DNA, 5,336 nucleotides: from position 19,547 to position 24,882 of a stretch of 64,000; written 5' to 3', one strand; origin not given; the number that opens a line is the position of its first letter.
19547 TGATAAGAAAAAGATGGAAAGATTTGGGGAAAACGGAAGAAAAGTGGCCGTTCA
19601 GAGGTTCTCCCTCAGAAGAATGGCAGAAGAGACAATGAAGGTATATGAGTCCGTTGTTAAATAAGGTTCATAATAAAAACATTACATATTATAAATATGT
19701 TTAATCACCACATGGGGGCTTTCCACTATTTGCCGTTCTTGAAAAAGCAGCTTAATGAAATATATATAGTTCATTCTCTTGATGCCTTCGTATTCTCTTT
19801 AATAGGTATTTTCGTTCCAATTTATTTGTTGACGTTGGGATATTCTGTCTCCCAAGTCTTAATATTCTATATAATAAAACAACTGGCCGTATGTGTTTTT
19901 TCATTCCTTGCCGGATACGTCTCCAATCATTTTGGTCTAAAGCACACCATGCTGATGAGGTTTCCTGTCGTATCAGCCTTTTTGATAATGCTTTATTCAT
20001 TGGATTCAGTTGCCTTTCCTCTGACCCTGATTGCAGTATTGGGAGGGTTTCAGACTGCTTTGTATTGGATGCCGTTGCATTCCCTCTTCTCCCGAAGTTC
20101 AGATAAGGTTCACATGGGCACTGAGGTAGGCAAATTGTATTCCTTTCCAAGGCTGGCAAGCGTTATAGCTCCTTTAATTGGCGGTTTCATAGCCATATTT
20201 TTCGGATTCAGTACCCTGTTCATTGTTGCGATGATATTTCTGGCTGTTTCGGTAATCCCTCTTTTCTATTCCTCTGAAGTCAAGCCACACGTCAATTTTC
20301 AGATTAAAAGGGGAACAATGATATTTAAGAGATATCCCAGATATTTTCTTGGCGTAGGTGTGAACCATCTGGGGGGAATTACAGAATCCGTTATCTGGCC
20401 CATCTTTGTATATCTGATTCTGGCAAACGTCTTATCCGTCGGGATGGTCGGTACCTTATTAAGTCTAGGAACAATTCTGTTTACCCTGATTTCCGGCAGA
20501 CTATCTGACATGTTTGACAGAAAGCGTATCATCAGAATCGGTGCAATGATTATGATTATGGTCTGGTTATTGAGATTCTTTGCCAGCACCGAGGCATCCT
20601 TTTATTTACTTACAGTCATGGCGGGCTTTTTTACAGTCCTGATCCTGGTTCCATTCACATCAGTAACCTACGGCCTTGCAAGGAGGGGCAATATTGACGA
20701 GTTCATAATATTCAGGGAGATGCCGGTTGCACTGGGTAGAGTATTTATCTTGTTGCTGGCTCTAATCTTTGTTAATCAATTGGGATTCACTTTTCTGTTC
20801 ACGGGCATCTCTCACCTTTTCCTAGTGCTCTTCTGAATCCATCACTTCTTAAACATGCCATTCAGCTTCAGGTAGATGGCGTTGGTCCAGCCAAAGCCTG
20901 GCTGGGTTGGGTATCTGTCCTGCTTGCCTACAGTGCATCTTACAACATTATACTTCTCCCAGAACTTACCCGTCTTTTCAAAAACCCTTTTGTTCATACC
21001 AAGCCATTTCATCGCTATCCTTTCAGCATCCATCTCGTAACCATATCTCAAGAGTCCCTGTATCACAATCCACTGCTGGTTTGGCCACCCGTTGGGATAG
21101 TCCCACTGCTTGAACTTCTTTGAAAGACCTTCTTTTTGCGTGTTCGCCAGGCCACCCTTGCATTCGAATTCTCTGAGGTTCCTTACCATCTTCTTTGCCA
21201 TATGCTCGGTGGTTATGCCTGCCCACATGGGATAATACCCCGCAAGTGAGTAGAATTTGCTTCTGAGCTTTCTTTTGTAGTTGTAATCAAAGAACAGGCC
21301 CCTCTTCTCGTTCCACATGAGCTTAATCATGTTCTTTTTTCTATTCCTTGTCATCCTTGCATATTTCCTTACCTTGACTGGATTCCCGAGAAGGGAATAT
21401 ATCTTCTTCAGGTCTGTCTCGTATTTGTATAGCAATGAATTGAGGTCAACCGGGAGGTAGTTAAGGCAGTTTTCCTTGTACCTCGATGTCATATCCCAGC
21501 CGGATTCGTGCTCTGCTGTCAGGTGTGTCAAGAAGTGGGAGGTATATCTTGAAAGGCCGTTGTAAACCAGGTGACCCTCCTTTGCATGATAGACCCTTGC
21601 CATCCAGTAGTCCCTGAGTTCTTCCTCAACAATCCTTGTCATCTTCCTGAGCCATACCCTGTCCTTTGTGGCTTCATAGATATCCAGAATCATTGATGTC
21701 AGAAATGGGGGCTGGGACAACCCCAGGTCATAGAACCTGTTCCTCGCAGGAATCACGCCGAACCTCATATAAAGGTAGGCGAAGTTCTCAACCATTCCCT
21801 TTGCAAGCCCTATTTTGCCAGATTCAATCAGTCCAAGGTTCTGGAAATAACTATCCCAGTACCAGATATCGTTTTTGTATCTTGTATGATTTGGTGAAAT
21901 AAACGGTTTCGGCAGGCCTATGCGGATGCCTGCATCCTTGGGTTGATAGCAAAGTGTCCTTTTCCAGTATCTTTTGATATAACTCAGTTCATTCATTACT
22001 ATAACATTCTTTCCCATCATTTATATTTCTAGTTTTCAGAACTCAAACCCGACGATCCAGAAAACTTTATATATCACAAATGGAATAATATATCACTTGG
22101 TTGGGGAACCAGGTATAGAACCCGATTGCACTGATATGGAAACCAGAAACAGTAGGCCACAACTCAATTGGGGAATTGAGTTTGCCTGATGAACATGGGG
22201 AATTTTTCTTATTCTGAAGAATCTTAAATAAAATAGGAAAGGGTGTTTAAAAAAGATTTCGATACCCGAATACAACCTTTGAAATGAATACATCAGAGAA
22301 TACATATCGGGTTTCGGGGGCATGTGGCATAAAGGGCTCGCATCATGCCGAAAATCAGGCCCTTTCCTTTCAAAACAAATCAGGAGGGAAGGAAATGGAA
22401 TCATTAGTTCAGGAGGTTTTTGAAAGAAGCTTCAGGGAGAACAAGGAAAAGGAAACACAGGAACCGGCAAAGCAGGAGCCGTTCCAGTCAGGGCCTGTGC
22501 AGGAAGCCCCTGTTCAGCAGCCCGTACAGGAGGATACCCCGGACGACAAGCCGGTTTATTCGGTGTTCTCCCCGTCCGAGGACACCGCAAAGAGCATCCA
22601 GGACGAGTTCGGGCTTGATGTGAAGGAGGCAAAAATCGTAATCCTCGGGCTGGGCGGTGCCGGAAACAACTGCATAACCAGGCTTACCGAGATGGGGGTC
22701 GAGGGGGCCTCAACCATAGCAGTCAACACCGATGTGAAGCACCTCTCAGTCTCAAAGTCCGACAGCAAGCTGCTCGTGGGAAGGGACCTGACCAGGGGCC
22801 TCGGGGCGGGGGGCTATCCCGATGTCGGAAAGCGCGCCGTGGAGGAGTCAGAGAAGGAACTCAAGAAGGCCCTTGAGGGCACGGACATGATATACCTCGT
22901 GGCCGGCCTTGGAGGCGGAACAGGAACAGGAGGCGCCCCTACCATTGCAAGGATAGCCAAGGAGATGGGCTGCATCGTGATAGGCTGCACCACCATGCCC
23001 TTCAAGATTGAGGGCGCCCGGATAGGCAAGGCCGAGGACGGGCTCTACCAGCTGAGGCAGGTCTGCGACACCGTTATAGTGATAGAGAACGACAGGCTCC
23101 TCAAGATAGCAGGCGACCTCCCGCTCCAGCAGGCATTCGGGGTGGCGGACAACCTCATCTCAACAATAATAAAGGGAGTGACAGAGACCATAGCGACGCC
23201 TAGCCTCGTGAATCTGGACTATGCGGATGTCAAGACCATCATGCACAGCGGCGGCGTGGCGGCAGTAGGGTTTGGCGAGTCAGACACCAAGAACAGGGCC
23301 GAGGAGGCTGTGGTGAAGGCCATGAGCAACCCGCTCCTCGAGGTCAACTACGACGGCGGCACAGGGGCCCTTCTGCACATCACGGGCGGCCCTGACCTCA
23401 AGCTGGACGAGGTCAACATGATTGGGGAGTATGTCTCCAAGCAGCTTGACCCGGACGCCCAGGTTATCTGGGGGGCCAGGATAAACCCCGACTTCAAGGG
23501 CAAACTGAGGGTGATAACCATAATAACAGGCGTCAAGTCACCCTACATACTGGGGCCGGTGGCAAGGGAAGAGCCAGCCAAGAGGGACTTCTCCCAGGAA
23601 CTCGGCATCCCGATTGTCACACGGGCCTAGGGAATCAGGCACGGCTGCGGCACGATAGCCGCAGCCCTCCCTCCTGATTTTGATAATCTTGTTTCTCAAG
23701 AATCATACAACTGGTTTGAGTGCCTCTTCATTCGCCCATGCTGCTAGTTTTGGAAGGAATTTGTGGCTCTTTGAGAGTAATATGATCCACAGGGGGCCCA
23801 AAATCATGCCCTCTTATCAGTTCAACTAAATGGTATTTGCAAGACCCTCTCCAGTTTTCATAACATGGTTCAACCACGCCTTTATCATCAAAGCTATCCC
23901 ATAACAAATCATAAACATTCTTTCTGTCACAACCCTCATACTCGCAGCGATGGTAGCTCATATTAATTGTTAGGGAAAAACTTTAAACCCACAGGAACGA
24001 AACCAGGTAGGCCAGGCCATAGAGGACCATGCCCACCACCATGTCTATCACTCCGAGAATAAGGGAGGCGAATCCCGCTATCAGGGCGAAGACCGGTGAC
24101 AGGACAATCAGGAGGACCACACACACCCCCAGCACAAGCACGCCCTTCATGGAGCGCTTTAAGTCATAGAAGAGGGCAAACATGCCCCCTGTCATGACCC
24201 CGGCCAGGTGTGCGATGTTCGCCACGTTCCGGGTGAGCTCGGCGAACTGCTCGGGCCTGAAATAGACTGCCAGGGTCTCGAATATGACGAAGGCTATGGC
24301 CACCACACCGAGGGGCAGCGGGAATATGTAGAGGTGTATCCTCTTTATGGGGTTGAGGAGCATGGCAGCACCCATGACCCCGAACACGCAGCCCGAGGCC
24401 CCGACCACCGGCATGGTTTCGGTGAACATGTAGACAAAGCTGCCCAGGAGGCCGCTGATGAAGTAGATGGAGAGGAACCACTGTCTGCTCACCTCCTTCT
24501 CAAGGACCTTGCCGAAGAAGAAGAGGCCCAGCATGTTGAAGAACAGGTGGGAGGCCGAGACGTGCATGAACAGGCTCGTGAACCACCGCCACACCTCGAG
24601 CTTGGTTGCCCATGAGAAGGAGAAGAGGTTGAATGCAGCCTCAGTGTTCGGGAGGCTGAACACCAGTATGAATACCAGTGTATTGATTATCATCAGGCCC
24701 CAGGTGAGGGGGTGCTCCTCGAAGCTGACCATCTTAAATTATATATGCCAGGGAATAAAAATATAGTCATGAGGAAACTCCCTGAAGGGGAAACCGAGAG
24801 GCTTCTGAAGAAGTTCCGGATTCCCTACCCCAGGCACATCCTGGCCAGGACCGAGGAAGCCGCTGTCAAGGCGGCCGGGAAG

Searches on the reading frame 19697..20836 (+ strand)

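Call 63: search_protein_families(library=pfam, proteins=[window:19697-20836:+], max_evalue=0.001)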
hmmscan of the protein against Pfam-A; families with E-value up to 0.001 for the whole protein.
window:19697-20836:+ (379 aa): 1 family
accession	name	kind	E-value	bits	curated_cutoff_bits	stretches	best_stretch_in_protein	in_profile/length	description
PF07690.21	MFS_1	-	9.4e-25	87.7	33.4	2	23-200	2-181/347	Major Facilitator Superfamily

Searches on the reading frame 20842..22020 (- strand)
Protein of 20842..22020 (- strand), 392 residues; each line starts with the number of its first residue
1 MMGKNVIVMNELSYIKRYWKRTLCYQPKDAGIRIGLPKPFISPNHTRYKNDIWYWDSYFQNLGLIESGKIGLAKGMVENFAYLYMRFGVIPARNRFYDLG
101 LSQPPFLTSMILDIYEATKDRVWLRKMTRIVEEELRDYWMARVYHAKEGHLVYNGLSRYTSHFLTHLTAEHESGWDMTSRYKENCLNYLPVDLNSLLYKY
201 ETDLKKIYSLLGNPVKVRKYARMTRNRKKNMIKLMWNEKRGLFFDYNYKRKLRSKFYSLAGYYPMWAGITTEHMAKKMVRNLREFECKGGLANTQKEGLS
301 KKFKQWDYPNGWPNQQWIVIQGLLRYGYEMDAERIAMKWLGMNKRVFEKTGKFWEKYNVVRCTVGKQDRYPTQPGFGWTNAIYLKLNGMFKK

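Call 63: search_protein_families(library=pfam, proteins=[window:20842-22020:-], max_evalue=0.001)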
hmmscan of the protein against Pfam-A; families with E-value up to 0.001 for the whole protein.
window:20842-22020:- (392 aa): 2 families
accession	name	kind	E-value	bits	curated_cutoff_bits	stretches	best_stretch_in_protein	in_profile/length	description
PF01204.24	Trehalase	-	1.1e-86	292.3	21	2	171-386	287-507/512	Trehalase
PF22422.2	MGH1-like_GH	-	1e-23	85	27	1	52-358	4-341/356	Mannosylglycerate hydrolase MGH1-like glycoside hydrolase domain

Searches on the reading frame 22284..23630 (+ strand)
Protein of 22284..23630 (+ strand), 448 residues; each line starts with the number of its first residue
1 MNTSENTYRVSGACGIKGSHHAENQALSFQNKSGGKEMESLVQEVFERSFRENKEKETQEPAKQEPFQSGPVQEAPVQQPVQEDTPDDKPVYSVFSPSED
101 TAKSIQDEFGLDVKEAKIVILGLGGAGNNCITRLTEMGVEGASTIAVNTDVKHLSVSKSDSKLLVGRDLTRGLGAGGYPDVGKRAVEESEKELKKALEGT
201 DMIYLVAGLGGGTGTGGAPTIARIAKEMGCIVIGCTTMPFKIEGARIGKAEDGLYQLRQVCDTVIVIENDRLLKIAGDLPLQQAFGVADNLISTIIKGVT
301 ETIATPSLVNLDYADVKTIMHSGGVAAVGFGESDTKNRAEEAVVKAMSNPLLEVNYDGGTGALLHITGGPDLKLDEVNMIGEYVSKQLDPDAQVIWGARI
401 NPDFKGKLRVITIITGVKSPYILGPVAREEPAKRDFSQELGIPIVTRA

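Call 63: search_protein_families(library=pfam, proteins=[window:22284-23630:+], max_evalue=0.001)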
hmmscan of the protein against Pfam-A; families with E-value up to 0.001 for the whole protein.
window:22284-23630:+ (448 aa): 2 families
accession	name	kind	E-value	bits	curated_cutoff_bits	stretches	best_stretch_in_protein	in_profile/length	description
PF00091.31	Tubulin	-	4.5e-43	148.2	33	1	117-276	1-189/190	Tubulin/FtsZ family, GTPase domain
PF12327.13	FtsZ_C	-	4.7e-33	113.8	27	1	324-418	1-95/95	FtsZ family, C-terminal domain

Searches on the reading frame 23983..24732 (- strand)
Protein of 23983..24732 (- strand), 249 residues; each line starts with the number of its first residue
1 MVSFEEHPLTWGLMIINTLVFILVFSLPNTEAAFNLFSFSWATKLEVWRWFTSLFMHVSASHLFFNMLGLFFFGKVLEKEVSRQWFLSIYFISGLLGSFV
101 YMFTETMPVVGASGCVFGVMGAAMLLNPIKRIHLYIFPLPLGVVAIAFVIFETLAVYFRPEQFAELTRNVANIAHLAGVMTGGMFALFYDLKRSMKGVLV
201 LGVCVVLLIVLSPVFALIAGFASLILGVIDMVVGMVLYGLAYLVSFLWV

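Call 63: search_protein_families(library=pfam, proteins=[window:23983-24732:-], max_evalue=0.001)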
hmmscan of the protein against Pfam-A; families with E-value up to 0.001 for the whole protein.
window:23983-24732:- (249 aa): 1 family
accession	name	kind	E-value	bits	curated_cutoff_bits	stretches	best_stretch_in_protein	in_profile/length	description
PF01694.28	Rhomboid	-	7.9e-31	107.6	22.6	1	46-187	3-138/143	Rhomboid domain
